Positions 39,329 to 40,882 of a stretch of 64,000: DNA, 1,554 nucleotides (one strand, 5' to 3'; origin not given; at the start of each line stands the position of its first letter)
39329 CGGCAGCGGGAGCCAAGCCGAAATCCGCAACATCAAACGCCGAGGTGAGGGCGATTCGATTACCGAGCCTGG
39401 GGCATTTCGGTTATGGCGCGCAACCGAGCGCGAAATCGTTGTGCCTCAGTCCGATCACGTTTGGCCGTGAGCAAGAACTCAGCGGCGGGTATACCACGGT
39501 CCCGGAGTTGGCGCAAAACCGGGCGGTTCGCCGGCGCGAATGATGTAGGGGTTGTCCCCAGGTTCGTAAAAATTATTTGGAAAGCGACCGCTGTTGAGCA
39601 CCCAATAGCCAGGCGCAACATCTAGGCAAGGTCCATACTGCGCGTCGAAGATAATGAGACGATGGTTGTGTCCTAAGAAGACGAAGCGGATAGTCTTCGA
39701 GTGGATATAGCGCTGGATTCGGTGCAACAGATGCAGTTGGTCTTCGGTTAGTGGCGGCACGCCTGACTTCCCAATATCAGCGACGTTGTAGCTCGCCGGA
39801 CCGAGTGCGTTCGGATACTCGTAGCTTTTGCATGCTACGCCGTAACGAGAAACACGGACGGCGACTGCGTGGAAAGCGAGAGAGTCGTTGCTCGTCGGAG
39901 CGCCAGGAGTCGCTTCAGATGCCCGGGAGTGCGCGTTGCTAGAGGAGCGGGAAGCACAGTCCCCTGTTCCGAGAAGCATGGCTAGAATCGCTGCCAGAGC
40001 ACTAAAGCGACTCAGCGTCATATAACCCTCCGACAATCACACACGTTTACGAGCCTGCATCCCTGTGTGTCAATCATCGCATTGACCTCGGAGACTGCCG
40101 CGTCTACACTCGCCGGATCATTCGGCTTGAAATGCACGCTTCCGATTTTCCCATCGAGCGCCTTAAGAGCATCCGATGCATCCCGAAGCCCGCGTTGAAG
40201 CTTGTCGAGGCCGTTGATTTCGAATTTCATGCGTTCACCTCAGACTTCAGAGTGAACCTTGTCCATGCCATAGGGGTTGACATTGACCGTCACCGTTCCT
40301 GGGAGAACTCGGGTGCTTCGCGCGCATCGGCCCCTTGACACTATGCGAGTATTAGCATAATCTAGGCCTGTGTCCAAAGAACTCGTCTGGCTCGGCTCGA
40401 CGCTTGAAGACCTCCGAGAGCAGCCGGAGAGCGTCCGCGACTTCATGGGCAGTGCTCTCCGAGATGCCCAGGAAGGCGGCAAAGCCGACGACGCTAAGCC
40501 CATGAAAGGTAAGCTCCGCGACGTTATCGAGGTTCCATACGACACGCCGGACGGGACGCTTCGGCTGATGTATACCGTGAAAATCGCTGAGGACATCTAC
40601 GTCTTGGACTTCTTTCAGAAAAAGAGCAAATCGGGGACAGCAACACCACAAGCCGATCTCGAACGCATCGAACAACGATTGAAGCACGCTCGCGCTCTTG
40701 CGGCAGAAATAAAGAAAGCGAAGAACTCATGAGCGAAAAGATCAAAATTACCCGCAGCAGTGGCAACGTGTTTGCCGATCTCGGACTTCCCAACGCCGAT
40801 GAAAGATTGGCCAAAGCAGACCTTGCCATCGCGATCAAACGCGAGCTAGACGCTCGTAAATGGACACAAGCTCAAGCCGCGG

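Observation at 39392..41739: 680-bp direct repeats encoding paralogous secreted proteins bracket a Gp49-like/XRE toxin-antitoxin module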

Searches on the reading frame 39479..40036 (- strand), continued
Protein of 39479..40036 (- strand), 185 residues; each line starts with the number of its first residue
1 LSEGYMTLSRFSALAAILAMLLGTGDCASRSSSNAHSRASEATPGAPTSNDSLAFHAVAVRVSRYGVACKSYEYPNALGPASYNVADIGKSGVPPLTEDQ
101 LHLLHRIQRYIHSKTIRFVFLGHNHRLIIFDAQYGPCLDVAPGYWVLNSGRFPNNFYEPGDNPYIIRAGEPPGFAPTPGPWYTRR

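Call 31: find_encoding_contigs(protein=P0017, flank=8000, max_places=3)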
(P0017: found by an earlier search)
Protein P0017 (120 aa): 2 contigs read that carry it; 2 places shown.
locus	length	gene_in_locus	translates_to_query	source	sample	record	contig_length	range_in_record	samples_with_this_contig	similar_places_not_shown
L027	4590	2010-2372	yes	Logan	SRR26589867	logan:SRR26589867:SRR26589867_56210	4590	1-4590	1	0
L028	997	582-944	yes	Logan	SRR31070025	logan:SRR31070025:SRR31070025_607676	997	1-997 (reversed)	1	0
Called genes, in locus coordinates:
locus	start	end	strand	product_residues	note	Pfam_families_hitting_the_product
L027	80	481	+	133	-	-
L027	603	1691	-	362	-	PF03695:UPF0149, PF02810:SEC-C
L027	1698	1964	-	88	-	-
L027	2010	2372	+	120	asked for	PF05973:Gp49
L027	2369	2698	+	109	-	PF13744:HTH_37, PF01381:HTH_3 (weak), PF13443:HTH_26 (weak)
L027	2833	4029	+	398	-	PF19610:DUF6115 (faint), PF00196:GerE (weak), PF04545:Sigma70_r4 (faint), PF07638:Sigma70_ECF (faint), PF08281:Sigma70_r4_2 (faint), PF13384:HTH_23 (faint), PF13412:HTH_24 (faint), PF00196:GerE, +5 more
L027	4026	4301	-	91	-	PF13744:HTH_37, PF13560:HTH_31 (weak), PF01381:HTH_3 (weak)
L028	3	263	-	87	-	?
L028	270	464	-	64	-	-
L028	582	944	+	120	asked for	PF05973:Gp49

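Call 47: search_protein_representatives(protein=window:39479-40021:-)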
Query: 180 residues. Proteins with E-value up to 0.001 (for the whole library): 252; up to 1e-10: 156; up to 1e-30: 11. The best 150 are listed.
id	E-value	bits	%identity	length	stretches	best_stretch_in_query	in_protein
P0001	9.6e-110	380.7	92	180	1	1-180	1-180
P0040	1.5e-47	177.9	47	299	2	46-178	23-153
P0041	1.1e-45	171.9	43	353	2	54-178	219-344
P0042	6.8e-43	162.7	42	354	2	39-180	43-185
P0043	2.3e-34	134.9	50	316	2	53-176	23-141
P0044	2.4e-33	131.6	50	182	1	32-177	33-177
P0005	3.1e-33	131.2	49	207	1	12-177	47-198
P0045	1.6e-32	128.9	45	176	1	22-177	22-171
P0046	2.6e-32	128.2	51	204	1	38-178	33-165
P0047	2.8e-32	128.1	53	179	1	41-178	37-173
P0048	9.5e-32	126.4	52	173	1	44-177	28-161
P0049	4.2e-30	121.0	46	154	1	55-177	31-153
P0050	4.0e-29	117.9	52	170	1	54-178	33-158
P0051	5.8e-29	117.3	50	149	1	53-177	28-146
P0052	1.2e-28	116.3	44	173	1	26-177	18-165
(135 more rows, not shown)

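Call 59: predict_structure(alignment_id=A4)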
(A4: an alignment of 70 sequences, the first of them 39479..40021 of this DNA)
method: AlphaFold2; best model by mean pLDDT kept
length: 180 residues; sequences in the alignment: 70
mean_pLDDT: 84.1   pTM: 0.71
mean pLDDT of the five models: 84.1, 84.1, 83.8, 83.7, 83.5
residues with pLDDT >= 90: 107; 70-90: 19; 50-70: 50; < 50: 4
segments of 3 or more residues with pLDDT < 50: 1-4
pLDDT, mean of each block of 10 residues (from residue 1): 53 60 62 61 62 97 98 98 98 97 97 96 98 96 90 98 76 78
secondary structure, 60 per line:
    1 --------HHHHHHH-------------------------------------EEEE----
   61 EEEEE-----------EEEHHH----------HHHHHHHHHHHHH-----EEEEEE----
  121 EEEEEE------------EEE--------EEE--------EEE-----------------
elements in order: H9-15 E53-56 E61-65 E77-79 H93-105 E111-116 E121-126 E139-141 E150-152 E161-163

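Call 65: fold_search(model_id=the predicted structure, library=pdb)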
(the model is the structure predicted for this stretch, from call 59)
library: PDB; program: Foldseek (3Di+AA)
matches with E <= 10: 19; with E <= 0.001: 0
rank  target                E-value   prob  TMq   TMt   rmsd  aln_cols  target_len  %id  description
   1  4r71_E                1.7e+00  0.04  0.13  0.15  23.9       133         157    8  Structure of the Qbeta holoenzyme complex in the P1211 crystal form (released 2015-09-23)
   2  4wac                  3.3e+00  0.04  0.18  0.08   9.4       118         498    9  Crystal Structure of TarM (released 2015-02-25)
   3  7si3                  3.5e+00  0.10  0.24  0.07   6.1        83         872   13  Consensus structure of ATP7B (released 2022-03-16)
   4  6dj8_A                6.7e+00  0.03  0.18  0.10  13.1        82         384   13  Structure of DNA polymerase III subunit beta from Borrelia burgdorferi in complex with a natural product (released 2019-05-29)
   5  7plo_I                6.7e+00  0.02  0.17  0.08   9.3        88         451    9  H. sapiens replisome-CUL2/LRR1 complex (released 2021-11-10)
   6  9e78_1J               6.7e+00  0.01  0.10  0.05  18.3       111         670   14  48-nm repeat of the Leishmania tarentolae doublet microtubule (released 2025-03-12)
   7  2j6a                  7.1e+00  0.02  0.08  0.11  13.4        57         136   16  Structure of S. cerevisiae Trm112 protein, a methyltransferase activator (released 2006-09-28)
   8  6oaq_A                7.1e+00  0.02  0.13  0.09   5.9        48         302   25  Crystal structure of a dual sensor histidine kinase in BeF3- bound state (released 2019-09-18)
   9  8u2o_B                7.1e+00  0.01  0.13  0.10  11.8        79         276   18  Crystal Structure of Cdk-related protein kinase 6 (PK6) from Plasmodium falciparum in complex with inhibitor TCMDC-123 (released 2023-09-27)
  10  7ath                  7.5e+00  0.02  0.11  0.13  13.3        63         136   13  Crystal structure of UipA (released 2021-10-06)
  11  1vla_A                7.5e+00  0.02  0.14  0.17  15.4        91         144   16  Crystal structure of Hydroperoxide resistance protein OsmC (TM0919) from Thermotoga maritima at 1.80 A resolution (released 2004-08-17)
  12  8u2o_A                7.5e+00  0.01  0.16  0.12  11.7       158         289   10  Crystal Structure of Cdk-related protein kinase 6 (PK6) from Plasmodium falciparum in complex with inhibitor TCMDC-123 (released 2023-09-27)
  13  4akx_A                8.5e+00  0.01  0.14  0.18  12.5        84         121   17  Structure of the heterodimeric complex ExoU-SpcU from the type III secretion system (T3SS) of Pseudomonas aeruginosa (released 2012-04-18)
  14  9d0q_B                8.5e+00  0.01  0.13  0.09  11.9        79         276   11  Crystal structure of human Wee1 kinase domain in complex with inhibitor (released 2025-09-10)
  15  8svq_A                8.5e+00  0.01  0.08  0.06  12.1        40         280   10  Crystal structure of pregnane X receptor ligand binding domain in complex with SJPYT-312 (released 2024-05-15)
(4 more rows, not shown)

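Call 68: find_related_loci(query=window:39479-40021:-, collection=metagenome_contigs, flank=5000)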
Query window:39479-40021:- (180 aa) in metagenome_contigs; peptide patterns used: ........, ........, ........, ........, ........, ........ (x = any residue, [..] = any of these).
120 stretches matched a pattern; 1 encode a relative of the query (tblastn E <= 1e-3); 1 distinct loci.
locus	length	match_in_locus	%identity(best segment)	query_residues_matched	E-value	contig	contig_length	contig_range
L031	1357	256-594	38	49-159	6e-19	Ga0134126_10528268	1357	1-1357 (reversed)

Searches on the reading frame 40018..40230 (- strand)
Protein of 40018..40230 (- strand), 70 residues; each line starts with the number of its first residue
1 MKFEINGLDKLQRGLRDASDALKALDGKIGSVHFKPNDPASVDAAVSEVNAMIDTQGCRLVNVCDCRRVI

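Call 5: search_protein_families(library=pfam, proteins=[window:40018-40230:-], max_evalue=0.01)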
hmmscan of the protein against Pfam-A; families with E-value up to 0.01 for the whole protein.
window:40018-40230:- (70 aa): 0 families

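Call 6: search_protein_families(library=ncbifam, proteins=[window:40018-40230:-], max_evalue=0.01)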
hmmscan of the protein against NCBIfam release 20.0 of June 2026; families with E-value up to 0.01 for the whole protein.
window:40018-40230:- (70 aa): 0 families

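Call 18: search_protein_families(library=pfam, proteins=[window:40018-40230:-], max_evalue=10)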
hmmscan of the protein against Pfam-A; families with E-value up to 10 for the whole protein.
window:40018-40230:- (70 aa): 0 families

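Call 19: search_protein_families(library=phrogs, proteins=[window:40018-40230:-], max_evalue=0.1)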
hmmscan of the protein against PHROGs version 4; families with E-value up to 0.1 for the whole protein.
window:40018-40230:- (70 aa): 0 families

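Call 20: search_protein_families(library=padloc, proteins=[window:40018-40230:-], max_evalue=0.01)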
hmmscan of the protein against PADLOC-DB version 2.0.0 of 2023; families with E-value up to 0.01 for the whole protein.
window:40018-40230:- (70 aa): 0 families

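Call 34: find_homologous_proteins(query=window:40018-40230:-, max_evalue=0.01)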
Query window:40018-40230:- (70 aa): 6 proteins with E <= 0.01 among 6 candidates.
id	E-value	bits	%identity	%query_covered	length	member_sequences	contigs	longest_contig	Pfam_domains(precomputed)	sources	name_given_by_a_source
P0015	7.0e-39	148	100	100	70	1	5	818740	PF27363.1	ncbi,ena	-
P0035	1.5e-23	100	93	77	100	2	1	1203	PF27363.1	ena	-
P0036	1.2e-22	97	88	80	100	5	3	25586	PF27363.1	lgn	-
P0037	4.8e-21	92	87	77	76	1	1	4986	PF27363.1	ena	-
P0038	1.7e-20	90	83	77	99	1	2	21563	PF27363.1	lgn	-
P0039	2.4e-20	90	80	80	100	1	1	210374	PF27363.1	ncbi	-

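Call 35: find_encoding_contigs(protein=P0039, flank=6000, max_places=3)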
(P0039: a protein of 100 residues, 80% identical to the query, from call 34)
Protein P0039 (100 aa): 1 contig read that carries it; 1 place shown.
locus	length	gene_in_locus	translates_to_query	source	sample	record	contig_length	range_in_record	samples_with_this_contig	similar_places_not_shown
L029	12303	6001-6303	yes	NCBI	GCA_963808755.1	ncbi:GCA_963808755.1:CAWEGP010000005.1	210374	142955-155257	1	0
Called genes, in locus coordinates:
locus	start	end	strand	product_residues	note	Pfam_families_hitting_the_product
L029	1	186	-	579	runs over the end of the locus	PF12696:TraG-D_C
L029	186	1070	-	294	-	-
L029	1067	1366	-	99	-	-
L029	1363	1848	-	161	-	PF01656:CbiA (weak)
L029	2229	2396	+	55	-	-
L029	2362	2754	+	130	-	-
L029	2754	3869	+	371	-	PF03432:Relaxase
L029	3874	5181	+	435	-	PF13245:AAA_19, PF13604:AAA_30, PF22232:TraI_hel_assoc_N (faint)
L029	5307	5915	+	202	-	-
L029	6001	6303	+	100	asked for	PF27363:YuaX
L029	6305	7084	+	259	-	-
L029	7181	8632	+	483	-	-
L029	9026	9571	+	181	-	-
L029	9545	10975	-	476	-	-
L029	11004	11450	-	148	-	-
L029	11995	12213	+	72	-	-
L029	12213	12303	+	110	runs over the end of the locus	PF08843:AbiEii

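Call 36: find_encoding_contigs(protein=P0036, flank=6000, max_places=3)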
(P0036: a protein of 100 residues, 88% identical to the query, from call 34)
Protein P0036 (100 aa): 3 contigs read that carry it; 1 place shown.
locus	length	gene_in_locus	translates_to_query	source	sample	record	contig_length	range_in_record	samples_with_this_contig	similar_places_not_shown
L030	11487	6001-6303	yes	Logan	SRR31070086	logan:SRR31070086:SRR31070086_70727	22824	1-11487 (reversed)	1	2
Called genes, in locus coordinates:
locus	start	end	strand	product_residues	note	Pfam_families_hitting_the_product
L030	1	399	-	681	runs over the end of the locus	PF12696:TraG-D_C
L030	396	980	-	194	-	-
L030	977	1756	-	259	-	PF01656:CbiA (weak)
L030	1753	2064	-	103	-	-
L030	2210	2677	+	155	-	-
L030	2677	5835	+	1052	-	PF03432:Relaxase, PF01443:Viral_helicase1 (faint), PF13245:AAA_19, PF13604:AAA_30, PF22232:TraI_hel_assoc_N (faint)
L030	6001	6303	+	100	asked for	PF27363:YuaX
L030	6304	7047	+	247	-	-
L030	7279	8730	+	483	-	-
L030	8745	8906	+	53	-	-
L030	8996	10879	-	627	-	-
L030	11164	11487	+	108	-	?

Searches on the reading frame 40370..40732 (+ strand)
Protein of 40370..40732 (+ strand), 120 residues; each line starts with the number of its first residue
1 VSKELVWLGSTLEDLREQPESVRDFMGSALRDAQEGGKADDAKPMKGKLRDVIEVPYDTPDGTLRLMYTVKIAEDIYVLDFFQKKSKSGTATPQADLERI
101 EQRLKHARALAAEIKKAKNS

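Call 5: search_protein_families(library=pfam, proteins=[window:40370-40732:+], max_evalue=0.01)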
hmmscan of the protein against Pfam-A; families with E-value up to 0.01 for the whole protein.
window:40370-40732:+ (120 aa): 1 family
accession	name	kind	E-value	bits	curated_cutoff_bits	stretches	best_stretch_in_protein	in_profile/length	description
PF05973.20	Gp49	-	2.1e-19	69.8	23.9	1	13-105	1-90/90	Phage derived protein Gp49-like (DUF891)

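Call 6: search_protein_families(library=ncbifam, proteins=[window:40370-40732:+], max_evalue=0.01)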
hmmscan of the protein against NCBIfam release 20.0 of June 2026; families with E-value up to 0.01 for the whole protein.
window:40370-40732:+ (120 aa): 0 families

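Call 19: search_protein_families(library=phrogs, proteins=[window:40370-40732:+], max_evalue=0.1)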
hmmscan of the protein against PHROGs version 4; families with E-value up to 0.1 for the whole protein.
window:40370-40732:+ (120 aa): 2 families
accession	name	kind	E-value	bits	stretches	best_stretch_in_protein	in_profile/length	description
phrog_2523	-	unknown function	2.9e-13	50.9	1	3-107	3-104/108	-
phrog_11382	-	unknown function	0.069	14.5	1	63-116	34-88/117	-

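Call 20: search_protein_families(library=padloc, proteins=[window:40370-40732:+], max_evalue=0.01)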
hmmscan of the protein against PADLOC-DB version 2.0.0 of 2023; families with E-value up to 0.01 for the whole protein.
window:40370-40732:+ (120 aa): 0 families

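Call 50: search_solved_structures(query=window:40370-40732:+, max_evalue=1, show_alignments=1)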
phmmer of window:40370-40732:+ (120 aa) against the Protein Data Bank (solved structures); distinct sequences matched with E-value up to 1: 2.
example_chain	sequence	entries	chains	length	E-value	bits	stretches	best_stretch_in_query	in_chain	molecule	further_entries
7avh_A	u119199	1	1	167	0.33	14.3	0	16-50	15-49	LPXTG cell wall surface protein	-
8pd0_A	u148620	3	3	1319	0.67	13.4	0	40-108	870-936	ERAD-associated E3 ubiquitin-protein ligase DOA10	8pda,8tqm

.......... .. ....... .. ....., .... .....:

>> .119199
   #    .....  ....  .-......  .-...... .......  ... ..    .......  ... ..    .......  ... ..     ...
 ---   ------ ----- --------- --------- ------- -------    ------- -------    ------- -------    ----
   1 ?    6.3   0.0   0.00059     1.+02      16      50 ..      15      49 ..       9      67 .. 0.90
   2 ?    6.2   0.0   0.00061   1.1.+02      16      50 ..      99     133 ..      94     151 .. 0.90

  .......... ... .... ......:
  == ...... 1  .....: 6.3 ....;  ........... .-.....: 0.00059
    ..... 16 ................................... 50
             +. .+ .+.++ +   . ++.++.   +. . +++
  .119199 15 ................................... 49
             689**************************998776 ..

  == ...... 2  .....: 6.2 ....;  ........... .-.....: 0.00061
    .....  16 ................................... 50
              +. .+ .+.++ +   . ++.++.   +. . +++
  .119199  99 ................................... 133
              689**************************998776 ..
